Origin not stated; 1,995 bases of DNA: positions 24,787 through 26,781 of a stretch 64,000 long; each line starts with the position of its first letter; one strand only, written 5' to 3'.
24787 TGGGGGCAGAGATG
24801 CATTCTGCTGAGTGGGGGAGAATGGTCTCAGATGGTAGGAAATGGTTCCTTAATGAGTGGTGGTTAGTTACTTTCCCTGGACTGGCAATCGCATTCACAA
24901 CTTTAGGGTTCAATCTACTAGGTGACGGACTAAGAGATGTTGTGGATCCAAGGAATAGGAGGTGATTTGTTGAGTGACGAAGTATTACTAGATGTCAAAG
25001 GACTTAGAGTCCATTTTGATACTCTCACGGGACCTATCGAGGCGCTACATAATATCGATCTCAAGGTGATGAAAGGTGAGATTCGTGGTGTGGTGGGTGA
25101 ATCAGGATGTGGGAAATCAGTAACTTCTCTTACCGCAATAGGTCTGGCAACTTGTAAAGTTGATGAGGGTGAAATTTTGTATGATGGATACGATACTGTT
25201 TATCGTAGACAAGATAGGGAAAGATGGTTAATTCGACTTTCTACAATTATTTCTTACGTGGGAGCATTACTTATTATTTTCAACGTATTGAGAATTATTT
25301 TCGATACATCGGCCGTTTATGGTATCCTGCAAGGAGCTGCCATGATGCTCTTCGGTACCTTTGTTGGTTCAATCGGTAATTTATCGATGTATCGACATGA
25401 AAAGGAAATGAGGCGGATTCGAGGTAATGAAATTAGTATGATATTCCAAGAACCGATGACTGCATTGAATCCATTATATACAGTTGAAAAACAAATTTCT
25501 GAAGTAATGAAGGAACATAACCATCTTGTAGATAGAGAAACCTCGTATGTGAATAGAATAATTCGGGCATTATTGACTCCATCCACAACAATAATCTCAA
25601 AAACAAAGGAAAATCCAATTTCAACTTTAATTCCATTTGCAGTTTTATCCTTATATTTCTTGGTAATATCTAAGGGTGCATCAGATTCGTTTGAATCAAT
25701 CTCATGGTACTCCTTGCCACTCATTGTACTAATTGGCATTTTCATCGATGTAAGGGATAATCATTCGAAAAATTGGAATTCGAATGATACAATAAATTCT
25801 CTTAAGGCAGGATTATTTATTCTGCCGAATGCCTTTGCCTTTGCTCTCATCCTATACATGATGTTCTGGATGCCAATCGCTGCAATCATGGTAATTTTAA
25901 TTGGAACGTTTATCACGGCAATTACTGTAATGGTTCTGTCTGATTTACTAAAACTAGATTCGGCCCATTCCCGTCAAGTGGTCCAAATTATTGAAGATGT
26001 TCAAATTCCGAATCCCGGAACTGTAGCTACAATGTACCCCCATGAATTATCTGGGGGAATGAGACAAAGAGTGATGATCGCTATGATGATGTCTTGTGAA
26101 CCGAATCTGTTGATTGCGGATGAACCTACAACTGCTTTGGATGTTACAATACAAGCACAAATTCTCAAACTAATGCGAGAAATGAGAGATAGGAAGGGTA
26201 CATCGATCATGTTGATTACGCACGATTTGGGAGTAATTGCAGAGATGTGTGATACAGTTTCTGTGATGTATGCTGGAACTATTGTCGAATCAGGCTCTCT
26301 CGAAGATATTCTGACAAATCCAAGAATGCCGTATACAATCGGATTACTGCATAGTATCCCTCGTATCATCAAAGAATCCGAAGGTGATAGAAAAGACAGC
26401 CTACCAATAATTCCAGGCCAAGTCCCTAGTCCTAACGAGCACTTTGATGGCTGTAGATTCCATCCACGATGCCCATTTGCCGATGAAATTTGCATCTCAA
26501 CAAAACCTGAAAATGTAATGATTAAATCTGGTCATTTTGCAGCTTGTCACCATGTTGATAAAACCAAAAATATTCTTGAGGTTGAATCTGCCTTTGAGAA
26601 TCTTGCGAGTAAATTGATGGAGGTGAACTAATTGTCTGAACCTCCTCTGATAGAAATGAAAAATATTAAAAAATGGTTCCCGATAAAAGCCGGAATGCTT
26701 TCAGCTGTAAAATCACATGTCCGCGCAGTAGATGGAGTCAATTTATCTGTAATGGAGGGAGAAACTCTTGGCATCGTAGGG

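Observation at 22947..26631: Matching hydrophobic insertions in the OppC-like permease and inside the OppD-like ATPase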

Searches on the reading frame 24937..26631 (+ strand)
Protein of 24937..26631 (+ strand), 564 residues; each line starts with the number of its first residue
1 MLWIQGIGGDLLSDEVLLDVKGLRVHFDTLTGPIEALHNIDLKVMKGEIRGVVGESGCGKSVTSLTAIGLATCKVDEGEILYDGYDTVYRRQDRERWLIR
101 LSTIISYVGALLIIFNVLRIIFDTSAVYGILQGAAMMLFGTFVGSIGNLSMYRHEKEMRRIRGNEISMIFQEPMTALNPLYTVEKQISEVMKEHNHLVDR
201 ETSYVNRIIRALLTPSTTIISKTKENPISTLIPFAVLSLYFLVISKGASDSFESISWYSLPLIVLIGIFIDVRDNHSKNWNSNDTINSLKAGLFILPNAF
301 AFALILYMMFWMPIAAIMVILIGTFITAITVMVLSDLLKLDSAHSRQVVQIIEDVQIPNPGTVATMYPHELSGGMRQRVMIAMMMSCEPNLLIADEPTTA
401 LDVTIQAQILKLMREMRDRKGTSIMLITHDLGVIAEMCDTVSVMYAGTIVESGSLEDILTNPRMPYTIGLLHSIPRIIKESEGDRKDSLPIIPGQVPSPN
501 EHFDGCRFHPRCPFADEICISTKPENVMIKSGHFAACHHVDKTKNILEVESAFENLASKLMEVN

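Call 3: search_protein_families(library=pfam, proteins=[window:24937-26631:+], max_evalue=0.01)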
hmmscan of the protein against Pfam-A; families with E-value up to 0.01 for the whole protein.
window:24937-26631:+ (564 aa): 4 families
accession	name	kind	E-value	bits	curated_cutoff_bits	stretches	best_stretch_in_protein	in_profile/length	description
PF00005.33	ABC_tran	-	2.6e-23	83.6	25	2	343-399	80-137/137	ABC transporter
PF08352.17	oligo_HPY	-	2.9e-19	69.6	27.1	1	450-519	1-65/65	Oligopeptide/dipeptide transporter, C-terminal region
PF13304.12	AAA_21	-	0.00037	21.1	27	1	366-434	233-303/304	AAA domain, putative AbiEii toxin, Type IV TA system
PF02463.25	SMC_N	-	0.001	19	40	1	222-445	135-213/220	RecF/RecN/SMC N terminal domain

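Call 5: search_solved_structures(query=window:24937-26631:+, show_alignments=2)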
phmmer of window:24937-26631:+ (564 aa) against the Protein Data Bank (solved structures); distinct sequences matched with E-value up to 0.001: 538 (the best 60 are shown).
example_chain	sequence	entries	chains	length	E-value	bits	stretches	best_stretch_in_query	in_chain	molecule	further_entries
8j5q_D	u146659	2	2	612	6.3e-98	332.1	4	343-540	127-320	Uncharacterized ABC transporter ATP-binding protein Rv1281c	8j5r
8j5s_D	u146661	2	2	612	4.1e-97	329.4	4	343-540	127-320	Uncharacterized ABC transporter ATP-binding protein Rv1281c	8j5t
8wd9_D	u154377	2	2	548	3.8e-76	260.2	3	343-481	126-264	Probable dipeptide-transport ATP-binding protein ABC transporter DppD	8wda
8wdb_D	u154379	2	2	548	2.5e-75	257.5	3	343-481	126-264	Probable dipeptide-transport ATP-binding protein ABC transporter DppD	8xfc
8z1v_C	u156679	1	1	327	7.4e-72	246.1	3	344-539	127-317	Dipeptide transport ATP-binding protein DppD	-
8z1w_C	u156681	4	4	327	1.9e-71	244.7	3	344-539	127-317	Dipeptide transport ATP-binding protein DppD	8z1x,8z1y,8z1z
8z21_C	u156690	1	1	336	5.9e-68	233.2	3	347-537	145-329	Oligopeptide transport ATP-binding protein OppD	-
8z21_D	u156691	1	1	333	8.8e-49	169.9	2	363-540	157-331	Oligopeptide transport ATP-binding protein OppF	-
4fwi_B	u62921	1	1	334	9e-49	169.9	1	358-542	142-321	ABC-type dipeptide/oligopeptide/nickel transport system, ATPase component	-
8z1v_D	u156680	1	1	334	3.5e-43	151.4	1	366-545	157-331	Dipeptide transport ATP-binding protein DppF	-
8z1w_D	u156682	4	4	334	8.6e-43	150.2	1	366-545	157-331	Dipeptide transport ATP-binding protein DppF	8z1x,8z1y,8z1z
3dhw_C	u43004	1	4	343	3e-28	102.1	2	338-474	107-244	Methionine import ATP-binding protein metN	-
3tui_C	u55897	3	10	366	4.6e-28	101.5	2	338-474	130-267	Methionine import ATP-binding protein MetN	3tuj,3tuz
6cvl_C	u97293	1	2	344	7.2e-28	100.9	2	338-475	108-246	MetN nucleotide-binding subunit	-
9nfi_A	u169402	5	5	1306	5.1e-27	98.1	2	368-461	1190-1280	Permeability Glycoprotein (P-gp)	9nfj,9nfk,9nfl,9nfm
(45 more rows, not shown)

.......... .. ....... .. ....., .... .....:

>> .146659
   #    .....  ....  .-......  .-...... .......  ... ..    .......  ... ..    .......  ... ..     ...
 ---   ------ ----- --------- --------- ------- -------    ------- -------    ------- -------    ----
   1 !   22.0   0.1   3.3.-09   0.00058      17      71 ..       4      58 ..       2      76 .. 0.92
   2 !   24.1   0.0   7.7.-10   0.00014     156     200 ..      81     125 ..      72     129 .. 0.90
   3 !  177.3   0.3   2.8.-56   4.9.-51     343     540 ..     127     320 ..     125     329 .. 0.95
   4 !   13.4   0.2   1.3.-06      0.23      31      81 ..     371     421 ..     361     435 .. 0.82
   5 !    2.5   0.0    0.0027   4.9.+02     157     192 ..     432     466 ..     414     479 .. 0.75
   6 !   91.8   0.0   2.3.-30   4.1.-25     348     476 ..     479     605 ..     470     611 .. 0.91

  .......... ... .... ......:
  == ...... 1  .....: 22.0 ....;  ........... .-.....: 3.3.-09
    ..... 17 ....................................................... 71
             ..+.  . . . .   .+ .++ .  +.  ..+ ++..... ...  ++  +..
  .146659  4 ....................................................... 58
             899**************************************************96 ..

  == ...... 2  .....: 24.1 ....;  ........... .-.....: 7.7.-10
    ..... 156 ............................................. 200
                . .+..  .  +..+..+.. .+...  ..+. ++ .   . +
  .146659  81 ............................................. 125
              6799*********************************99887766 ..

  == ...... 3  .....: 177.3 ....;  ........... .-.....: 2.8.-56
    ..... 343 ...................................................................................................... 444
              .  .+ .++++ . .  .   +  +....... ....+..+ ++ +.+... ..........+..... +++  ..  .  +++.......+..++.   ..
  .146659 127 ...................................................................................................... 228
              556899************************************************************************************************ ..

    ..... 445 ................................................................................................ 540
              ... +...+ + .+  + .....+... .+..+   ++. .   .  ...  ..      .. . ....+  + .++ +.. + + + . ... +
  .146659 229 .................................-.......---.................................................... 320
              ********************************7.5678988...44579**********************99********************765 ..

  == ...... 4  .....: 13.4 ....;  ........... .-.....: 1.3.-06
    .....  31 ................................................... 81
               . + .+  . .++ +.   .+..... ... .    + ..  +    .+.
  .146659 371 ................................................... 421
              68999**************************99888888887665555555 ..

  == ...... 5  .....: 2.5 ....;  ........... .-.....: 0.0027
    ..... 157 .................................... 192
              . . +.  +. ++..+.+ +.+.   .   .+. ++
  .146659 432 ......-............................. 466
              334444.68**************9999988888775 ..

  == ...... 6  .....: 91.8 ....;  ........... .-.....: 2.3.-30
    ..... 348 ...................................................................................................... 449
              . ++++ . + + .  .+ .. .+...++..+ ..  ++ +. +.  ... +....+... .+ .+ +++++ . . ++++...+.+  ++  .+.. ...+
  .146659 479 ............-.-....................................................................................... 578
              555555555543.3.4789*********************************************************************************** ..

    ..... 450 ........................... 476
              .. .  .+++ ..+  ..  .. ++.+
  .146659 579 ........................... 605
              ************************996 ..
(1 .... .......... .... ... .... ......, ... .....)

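Call 7: find_homologous_proteins(query=window:24937-26631:+, max_evalue=1e-20)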
Query window:24937-26631:+ (564 aa): 8000 proteins with E <= 1e-20 among 8000 candidates; the best 120 are listed.
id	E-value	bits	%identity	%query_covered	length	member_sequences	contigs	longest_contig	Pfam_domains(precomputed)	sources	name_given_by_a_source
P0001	0.0e+0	1216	96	100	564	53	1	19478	PF00005.34,PF08352.18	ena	-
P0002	1.9e-254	864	67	98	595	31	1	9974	PF00005.34,PF08352.18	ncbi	-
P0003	2.6e-201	688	95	57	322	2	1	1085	PF00005.34,PF08352.18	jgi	jgi:oligopeptide/dipeptide ABC transporter ATP-binding protein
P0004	3.6e-190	651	59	93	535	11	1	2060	PF00005.34,PF08352.18,PF13304.13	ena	-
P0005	4.7e-180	618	53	99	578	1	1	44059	PF00005.34,PF08352.18,PF13304.13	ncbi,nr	ncbi:MAG: hypothetical protein CXX73_00455 [Methanobacteriota archaeon]|nr:MAG: hypothetical protein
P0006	9.5e-180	617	53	97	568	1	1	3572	PF00005.34,PF08352.18,PF13304.13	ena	-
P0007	9.7e-180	617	54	96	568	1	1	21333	PF00005.34,PF08352.18,PF13304.13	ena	-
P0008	1.2e-179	617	53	96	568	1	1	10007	PF00005.34,PF08352.18,PF13304.13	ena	-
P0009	1.5e-179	616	54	96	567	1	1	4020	PF00005.34,PF08352.18,PF13304.13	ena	-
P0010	1.6e-179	616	54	96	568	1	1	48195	PF00005.34,PF08352.18,PF13304.13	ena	-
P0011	2.1e-179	616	53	96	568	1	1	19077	PF00005.34,PF08352.18,PF13304.13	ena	-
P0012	2.1e-179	616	54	96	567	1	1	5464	PF00005.34,PF08352.18,PF13304.13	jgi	-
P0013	2.3e-179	616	52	96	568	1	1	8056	PF00005.34,PF08352.18,PF13304.13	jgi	-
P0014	2.4e-179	616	53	96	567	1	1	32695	PF00005.34,PF08352.18,PF13304.13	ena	-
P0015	2.4e-179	616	53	96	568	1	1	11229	PF00005.34,PF08352.18,PF13304.13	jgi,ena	jgi:oligopeptide/dipeptide ABC transporter ATP-binding protein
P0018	3.1e-179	615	54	96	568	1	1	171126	PF00005.34,PF08352.18,PF13304.13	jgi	jgi:oligopeptide/dipeptide ABC transporter ATP-binding protein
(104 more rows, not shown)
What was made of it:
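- More than 120 clusters from several sources (call 7).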

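Call 18: find_related_loci(query=A2, collection=genome_contigs, flank=10000)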
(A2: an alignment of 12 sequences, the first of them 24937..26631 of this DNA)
Query A2 (564 aa) in genome_contigs; peptide patterns used: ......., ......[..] (x = any residue, [..] = any of these).
600 stretches matched a pattern (row limit reached: there are more); 596 encode a relative of the query (tblastn E <= 1e-3); the best 80 are kept; 80 distinct loci.
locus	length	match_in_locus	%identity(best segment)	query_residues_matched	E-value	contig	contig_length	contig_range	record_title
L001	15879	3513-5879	36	2-537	2e-84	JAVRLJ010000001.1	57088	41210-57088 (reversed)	MAG: Thermoplasmatota archaeon isolate TVZ.SD19.225 Thermoplasmatota_2_MX8.32_22_57161_37.928078, whole genome shotgun s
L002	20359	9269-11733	32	1-537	6e-66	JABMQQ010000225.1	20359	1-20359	MAG: Candidatus Neomarinimicrobiota bacterium isolate bin.62 k141_6496562, whole genome shotgun sequence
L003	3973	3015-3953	50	17-537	2e-63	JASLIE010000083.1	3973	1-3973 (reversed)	MAG: Bacillaceae bacterium isolate UTK_advanced.final.34 k67_2750535, whole genome shotgun sequence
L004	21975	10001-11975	56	11-554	8e-63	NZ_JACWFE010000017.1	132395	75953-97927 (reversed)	Bacillus sp. S/N-304-OC-R1 S/N-304-OC-R1_contig_17, whole genome shotgun sequence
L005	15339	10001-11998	49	15-545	1e-61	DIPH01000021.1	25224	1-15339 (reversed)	MAG TPA_asm: Firmicutes bacterium UBA5493 UBA5493_contig_24514, whole genome shotgun sequence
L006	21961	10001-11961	46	11-552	6e-61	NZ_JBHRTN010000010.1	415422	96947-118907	Pseudoroseomonas globiformis strain KCTC 52094 velvet_auto_105_10, whole genome shotgun sequence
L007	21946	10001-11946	48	17-537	1e-60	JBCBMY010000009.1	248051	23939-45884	MAG: Pseudomonadota bacterium isolate J06630_6 k141_384512_length_248051_cov_40.0000, whole genome shotgun sequence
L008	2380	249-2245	47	8-552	6e-62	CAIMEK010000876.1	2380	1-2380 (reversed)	MAG: uncultured Acetobacteraceae bacterium isolate AlinenLipids_bin-9626 genome assembly, contig: bin-9626:876/966, whol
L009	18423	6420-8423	51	12-562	1e-60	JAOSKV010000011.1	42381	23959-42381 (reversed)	MAG: Xanthobacteraceae bacterium isolate FR_38 FR-Xanthobacteraceae-1_s19, whole genome shotgun sequence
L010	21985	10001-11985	53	4-541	2e-60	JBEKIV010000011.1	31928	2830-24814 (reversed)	MAG: Tepidisphaeraceae bacterium isolate SPRUCE 308 SPRUCE_308_11, whole genome shotgun sequence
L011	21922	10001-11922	54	15-538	1e-59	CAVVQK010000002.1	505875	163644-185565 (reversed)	MAG: uncultured beta proteobacterium isolate MFD05377.bin.1.47 genome assembly, contig: contig_27808, whole genome shotg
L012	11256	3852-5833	54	9-538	4e-60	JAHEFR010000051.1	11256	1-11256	MAG: Gammaproteobacteria bacterium isolate Ww342 NODE_13739_length_11256_cov_4.699596, whole genome shotgun sequence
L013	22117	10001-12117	53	12-548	1e-59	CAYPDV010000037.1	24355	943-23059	MAG TPA_asm: uncultured Gemmatimonadaceae bacterium isolate SRP284430_co1_185 genome assembly, contig: NODE_1111_length_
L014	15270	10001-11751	46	15-543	1e-59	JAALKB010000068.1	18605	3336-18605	MAG: Gammaproteobacteria bacterium isolate MH1_Bin6 NODE_1195_length_18605_cov_8.771536, whole genome shotgun sequence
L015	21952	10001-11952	48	15-546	7e-60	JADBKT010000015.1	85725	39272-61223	MAG: Hydrogenibacillus sp. isolate Bu13 bin.13_contig15, whole genome shotgun sequence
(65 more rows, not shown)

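Call 32: predict_structure(alignment_id=A3)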
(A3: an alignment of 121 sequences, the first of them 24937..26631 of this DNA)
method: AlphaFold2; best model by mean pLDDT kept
length: 564 residues; sequences in the alignment: 121
mean_pLDDT: 70.3   pTM: 0.56
mean pLDDT of the five models: 70.3, 70.0, 64.1, 57.1, 56.6
residues with pLDDT >= 90: 55; 70-90: 302; 50-70: 104; < 50: 103
segments of 3 or more residues with pLDDT < 50: 1-11, 277-281, 283-285, 474-546, 559-564
pLDDT, mean of each block of 10 residues (from residue 1): 32 74 81 79 91 81 77 77 83 86 92 89 86 92 88 83 75 64 86 79 80 75 71 71 68 57 61 51 49 56 65 73 80 77 88 85 88 82 80 76 69 83 87 81 85 84 72 45 36 32 38 39 36 38 47 52 40
secondary structure, 60 per line:
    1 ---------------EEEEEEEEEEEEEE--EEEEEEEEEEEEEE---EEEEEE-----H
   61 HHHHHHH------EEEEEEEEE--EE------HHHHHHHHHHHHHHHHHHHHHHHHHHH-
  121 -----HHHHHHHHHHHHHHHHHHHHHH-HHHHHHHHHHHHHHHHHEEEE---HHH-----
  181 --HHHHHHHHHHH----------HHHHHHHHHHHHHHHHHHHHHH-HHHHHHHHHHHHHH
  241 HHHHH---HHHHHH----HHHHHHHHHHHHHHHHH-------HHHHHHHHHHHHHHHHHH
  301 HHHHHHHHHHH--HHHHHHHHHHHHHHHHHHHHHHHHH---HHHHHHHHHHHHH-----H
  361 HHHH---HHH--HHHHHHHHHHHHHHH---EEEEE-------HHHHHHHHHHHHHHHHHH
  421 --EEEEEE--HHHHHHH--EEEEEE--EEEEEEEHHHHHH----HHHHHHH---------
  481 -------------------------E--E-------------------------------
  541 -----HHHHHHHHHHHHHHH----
elements in order: E16-29 E32-45 E49-54 H60-67 E74-82 H93-119 H126-147 H149-165 E166-169 H183-193 H204-225 H227-245 H249-254 H259-275 H283-311 H314-338 H342-354 H360-364 H373-387 E391-395 H403-420 E423-428 H431-437 E440-445 E448-454 H455-460 H465-471 H546-560
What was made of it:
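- AlphaFold2 predicts a long hairpin for insert 1 at pLDDT 86-92 and helices throughout insert 2 (call 32). In the window, AlphaFold helices are 19-29 residues long (and 40 for H126-165), with hydrophobic stretches of 19-25 residues (call 32).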

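Call 37: fold_search(model_id=the predicted structure, library=pdb)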
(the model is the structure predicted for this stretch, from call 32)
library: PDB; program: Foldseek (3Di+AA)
matches with E <= 10: 1339; with E <= 0.001: 1102
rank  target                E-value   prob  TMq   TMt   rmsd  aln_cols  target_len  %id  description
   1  8z21_C                2.5e-20  1.00  0.41  0.69  13.3       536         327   27  Cryo-EM structure of Escherichia coli OppBCDF in the resting state (released 2025-04-16)
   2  8z1y_C                5.7e-20  1.00  0.42  0.70  11.2       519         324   27  Cryo-EM structure of Escherichia coli DppABCDF in the pre-catalytic state (released 2025-01-29)
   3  8z1w_C                6.7e-20  1.00  0.41  0.70  11.3       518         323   27  Cryo-EM structure of Escherichia coli DppBCDF complex bound to ATPgammaS (released 2025-01-29)
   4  8z1v_C                7.8e-20  1.00  0.41  0.70  11.7       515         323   27  Cryo-EM structure of Escherichia coli DppBCDF in the resting state (released 2025-01-29)
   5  8z1x_C                1.5e-19  1.00  0.41  0.69  11.3       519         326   26  Cryo-EM structure of Escherichia coli DppBCDF complex bound to AMPPNP (released 2025-01-29)
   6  8z21_D                2.2e-18  1.00  0.40  0.65  11.0       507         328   22  Cryo-EM structure of Escherichia coli OppBCDF in the resting state (released 2025-04-16)
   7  8j5q_D                3.4e-18  1.00  0.41  0.38  11.4       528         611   26  Cryo-EM structure of Mycobacterium tuberculosis OppABCD in the pre-translocation state (released 2024-04-03)
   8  8j5r_D                4.6e-18  1.00  0.41  0.38  13.8       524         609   27  Cryo-EM structure of Mycobacterium tuberculosis OppABCD in the resting state (released 2024-04-03)
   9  8j5s_D                4.8e-18  1.00  0.42  0.39  13.1       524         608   26  Cryo-EM structure of Mycobacterium tuberculosis OppABCD in the pre-catalytic intermediate state (released 2024-04-03)
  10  4fwi                  3.1e-17  1.00  0.39  0.69  15.1       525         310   22  Crystal structure of the nucleotide-binding domain of a dipeptide ABC transporter (released 2013-01-30)
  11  8wd9_D                4.4e-17  1.00  0.40  0.44   9.4       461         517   23  Cryo-EM structure of Mycobacterium tuberculosis DppABCD in apo form (released 2024-09-18)
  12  8wda_D                7.1e-17  1.00  0.40  0.43   9.8       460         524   23  Cryo-EM structure of the substrate-bound DppABCD complex (released 2024-09-18)
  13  8wdb_D                1.8e-16  1.00  0.39  0.43   9.0       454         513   23  Cryo-EM structure of the ATP-bound DppABCD complex (released 2024-09-18)
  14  8z1w_D                3.3e-16  1.00  0.39  0.66  11.2       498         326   19  Cryo-EM structure of Escherichia coli DppBCDF complex bound to ATPgammaS (released 2025-01-29)
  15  8xfc_D                8.8e-16  1.00  0.40  0.43   8.8       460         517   23  Cryo-EM structure of the ATP-bound Mtb DppABCD with the D445A mutation of DppA (released 2024-09-18)
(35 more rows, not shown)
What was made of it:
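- Tried and rejected: Foldseek against the PDB (call 37) found nothing resembling the inserts.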
